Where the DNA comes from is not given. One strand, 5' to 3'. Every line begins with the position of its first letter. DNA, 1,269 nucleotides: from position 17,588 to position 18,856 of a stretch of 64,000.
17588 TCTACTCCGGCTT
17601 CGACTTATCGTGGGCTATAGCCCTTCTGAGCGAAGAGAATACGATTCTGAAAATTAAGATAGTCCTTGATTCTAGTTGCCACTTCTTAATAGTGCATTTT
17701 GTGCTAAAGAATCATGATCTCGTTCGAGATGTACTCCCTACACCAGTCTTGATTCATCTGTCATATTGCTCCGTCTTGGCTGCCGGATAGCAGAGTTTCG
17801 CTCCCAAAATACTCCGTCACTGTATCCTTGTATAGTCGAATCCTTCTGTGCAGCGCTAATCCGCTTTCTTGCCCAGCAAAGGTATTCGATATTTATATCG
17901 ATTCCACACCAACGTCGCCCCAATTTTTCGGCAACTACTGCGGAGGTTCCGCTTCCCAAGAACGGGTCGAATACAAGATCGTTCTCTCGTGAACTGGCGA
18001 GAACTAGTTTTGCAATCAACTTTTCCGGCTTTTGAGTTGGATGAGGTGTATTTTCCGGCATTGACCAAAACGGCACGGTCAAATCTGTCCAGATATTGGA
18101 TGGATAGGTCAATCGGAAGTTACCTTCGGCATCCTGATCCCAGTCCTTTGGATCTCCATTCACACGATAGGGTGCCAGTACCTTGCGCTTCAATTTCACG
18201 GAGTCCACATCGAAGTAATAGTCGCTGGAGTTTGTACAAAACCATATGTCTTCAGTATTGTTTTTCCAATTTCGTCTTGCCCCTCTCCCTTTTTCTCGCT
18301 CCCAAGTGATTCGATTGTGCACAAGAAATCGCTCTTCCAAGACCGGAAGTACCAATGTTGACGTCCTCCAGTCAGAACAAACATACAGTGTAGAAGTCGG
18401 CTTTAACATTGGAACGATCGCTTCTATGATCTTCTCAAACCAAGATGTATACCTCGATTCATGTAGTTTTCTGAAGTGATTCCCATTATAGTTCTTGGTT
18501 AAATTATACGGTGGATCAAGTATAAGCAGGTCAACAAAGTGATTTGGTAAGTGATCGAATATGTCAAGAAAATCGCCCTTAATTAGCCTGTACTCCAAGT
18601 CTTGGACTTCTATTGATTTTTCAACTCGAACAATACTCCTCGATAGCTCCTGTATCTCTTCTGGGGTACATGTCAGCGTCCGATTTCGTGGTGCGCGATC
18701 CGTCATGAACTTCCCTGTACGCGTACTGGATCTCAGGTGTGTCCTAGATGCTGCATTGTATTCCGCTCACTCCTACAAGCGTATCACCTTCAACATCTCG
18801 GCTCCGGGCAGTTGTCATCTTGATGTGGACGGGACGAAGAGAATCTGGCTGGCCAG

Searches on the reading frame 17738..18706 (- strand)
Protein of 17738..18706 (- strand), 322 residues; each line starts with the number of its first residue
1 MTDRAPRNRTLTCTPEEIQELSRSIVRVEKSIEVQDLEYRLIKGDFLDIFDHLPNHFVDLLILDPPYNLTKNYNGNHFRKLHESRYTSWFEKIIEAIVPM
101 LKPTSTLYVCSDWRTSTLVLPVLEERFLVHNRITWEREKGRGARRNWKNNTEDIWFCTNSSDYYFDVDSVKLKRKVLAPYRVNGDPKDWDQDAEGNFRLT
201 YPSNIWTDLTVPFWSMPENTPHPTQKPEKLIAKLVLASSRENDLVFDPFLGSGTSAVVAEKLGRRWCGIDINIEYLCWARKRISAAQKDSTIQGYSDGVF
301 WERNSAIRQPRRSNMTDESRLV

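Call 10: search_protein_families(library=pfam, proteins=[window:17738-18706:-], max_evalue=0.01)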
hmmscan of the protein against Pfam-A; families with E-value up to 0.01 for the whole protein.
window:17738-18706:- (322 aa): 1 family
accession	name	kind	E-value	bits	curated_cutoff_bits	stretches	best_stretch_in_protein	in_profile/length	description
PF01555.25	N6_N4_Mtase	-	5.5e-41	141.4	26.7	1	58-276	1-216/221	DNA methylase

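Call 11: search_protein_families(library=padloc, proteins=[window:17738-18706:-], max_evalue=0.1)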
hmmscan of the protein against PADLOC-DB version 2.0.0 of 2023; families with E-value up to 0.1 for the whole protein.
window:17738-18706:- (322 aa): 73 families (the best 25 are shown)
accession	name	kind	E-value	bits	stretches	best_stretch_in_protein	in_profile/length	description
PDLC03371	MTase_II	-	2.2e-62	209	1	35-289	7-258/260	Type II methyltransferase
PDLC03299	MTase_II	-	9.3e-54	180.9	1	34-287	10-261/296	Type II methyltransferase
PDLC03320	MTase_II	-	9.5e-45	151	1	36-290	30-281/289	Type II methyltransferase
PDLC03387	MTase_II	-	1e-31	108.2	2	144-288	159-280/289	Type II methyltransferase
PDLC03265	MTase_II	-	8.3e-31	105.6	2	26-150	12-138/333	Type II methyltransferase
PDLC03230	MTase_II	-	1.8e-30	104.5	1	32-285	30-284/360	Type II methyltransferase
PDLC03216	MTase_II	-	3.1e-28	96.8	2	222-289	194-261/364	Type II methyltransferase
PDLC03738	oMTase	-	4.4e-28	96.1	2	222-288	204-270/376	orphan methyltransferase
PDLC03300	MTase_II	-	9.9e-27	91.8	2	85-286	85-279/302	Type II methyltransferase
PDLC03353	MTase_II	-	1.6e-25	88.2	1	38-288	9-255/260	Type II methyltransferase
PDLC03238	MTase_II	-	3e-24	83.9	1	39-275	124-358/428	Type II methyltransferase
PDLC03339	MTase_II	-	3.6e-23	79.9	1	40-288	5-276/399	Type II methyltransferase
PDLC03327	MTase_II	-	2.7e-19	67.6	1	44-292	45-293/319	Type II methyltransferase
PDLC03228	MTase_II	-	2.9e-19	67.8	2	214-297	136-219/227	Type II methyltransferase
PDLC03350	MTase_II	-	1.7e-17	61.8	1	38-289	56-301/312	Type II methyltransferase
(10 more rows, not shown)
